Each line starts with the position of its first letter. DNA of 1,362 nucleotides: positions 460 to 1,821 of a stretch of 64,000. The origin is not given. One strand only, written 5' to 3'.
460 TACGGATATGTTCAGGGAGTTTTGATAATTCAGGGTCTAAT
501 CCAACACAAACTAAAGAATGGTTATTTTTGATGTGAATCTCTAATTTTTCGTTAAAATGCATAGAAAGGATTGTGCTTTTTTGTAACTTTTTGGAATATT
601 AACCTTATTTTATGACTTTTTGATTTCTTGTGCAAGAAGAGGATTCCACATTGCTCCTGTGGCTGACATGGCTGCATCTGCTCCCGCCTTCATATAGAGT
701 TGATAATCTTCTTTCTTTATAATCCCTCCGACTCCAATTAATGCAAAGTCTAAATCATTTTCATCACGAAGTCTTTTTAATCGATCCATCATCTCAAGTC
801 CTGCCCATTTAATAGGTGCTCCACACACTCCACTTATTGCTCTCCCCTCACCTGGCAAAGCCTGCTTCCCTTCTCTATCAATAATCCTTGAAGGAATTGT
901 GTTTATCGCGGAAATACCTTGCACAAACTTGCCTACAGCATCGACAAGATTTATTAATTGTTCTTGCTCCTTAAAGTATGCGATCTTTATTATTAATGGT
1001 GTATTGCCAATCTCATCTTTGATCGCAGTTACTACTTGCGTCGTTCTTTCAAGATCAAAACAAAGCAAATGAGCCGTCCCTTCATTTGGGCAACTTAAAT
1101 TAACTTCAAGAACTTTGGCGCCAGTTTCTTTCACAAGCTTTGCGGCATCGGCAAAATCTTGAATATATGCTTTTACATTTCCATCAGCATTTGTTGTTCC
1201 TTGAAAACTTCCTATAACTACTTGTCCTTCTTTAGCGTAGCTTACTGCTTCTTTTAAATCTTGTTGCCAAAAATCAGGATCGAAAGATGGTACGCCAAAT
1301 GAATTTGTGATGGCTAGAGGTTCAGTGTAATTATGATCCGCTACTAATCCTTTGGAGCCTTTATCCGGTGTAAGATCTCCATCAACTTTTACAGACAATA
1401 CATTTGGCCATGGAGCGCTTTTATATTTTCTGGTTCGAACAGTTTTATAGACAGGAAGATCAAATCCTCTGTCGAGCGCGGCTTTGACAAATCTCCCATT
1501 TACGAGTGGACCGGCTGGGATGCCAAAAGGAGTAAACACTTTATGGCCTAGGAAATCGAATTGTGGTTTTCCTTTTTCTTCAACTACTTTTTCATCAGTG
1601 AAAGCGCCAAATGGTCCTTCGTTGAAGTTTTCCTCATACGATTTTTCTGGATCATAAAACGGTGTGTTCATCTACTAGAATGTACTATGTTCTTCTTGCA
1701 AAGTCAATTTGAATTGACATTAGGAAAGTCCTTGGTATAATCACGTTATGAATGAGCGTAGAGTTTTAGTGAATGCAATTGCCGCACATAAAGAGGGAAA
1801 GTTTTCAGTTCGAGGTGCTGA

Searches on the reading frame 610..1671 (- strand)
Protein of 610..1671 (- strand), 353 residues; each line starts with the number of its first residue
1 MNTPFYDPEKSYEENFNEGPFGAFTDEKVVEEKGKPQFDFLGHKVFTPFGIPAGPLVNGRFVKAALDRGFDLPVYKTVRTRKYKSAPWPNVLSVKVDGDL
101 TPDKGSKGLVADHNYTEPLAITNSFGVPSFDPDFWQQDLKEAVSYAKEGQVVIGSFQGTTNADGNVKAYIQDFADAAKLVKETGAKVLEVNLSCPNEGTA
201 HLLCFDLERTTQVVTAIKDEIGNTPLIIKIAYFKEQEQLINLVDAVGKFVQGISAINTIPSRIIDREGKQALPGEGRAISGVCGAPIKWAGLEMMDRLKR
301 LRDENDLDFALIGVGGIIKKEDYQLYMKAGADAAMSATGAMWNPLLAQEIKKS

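Call 37: find_encoding_contigs(protein=window:610-1671:-, flank=10000, max_places=2)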
Protein window:610-1671:- (353 aa): 4 contigs read that carry it; 2 places shown.
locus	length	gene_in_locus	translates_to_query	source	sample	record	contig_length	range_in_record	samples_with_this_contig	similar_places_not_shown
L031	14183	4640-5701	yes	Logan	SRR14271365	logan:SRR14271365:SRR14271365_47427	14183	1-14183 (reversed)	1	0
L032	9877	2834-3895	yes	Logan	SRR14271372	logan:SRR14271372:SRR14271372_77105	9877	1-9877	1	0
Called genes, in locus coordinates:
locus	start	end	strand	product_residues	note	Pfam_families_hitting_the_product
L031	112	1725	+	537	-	PF00764:Arginosuc_synth, PF20979:Arginosuc_syn_C, PF02142:MGS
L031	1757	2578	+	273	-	PF19420:DDAH_eukar, PF02274:ADI (faint)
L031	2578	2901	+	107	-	-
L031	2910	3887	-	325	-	PF01979:Amidohydro_1, PF07969:Amidohydro_3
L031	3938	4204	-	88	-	-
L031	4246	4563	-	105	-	-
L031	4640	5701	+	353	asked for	PF01180:DHO_dh, PF01207:Dus (weak)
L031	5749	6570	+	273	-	PF00215:OMPdecase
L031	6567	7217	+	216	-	PF00156:Pribosyltran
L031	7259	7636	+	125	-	PF00903:Glyoxalase, PF18029:Glyoxalase_6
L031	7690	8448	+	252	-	PF02463:SMC_N (faint), PF13175:AAA_15 (faint), PF00005:ABC_tran, PF13304:AAA_21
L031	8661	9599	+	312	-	PF12698:ABC2_membrane_3, PF01061:ABC2_membrane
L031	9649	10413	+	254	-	PF04402:SIMPL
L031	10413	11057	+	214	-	PF07920:DUF1684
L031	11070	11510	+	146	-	PF00293:NUDIX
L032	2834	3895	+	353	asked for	PF01180:DHO_dh, PF01207:Dus (weak)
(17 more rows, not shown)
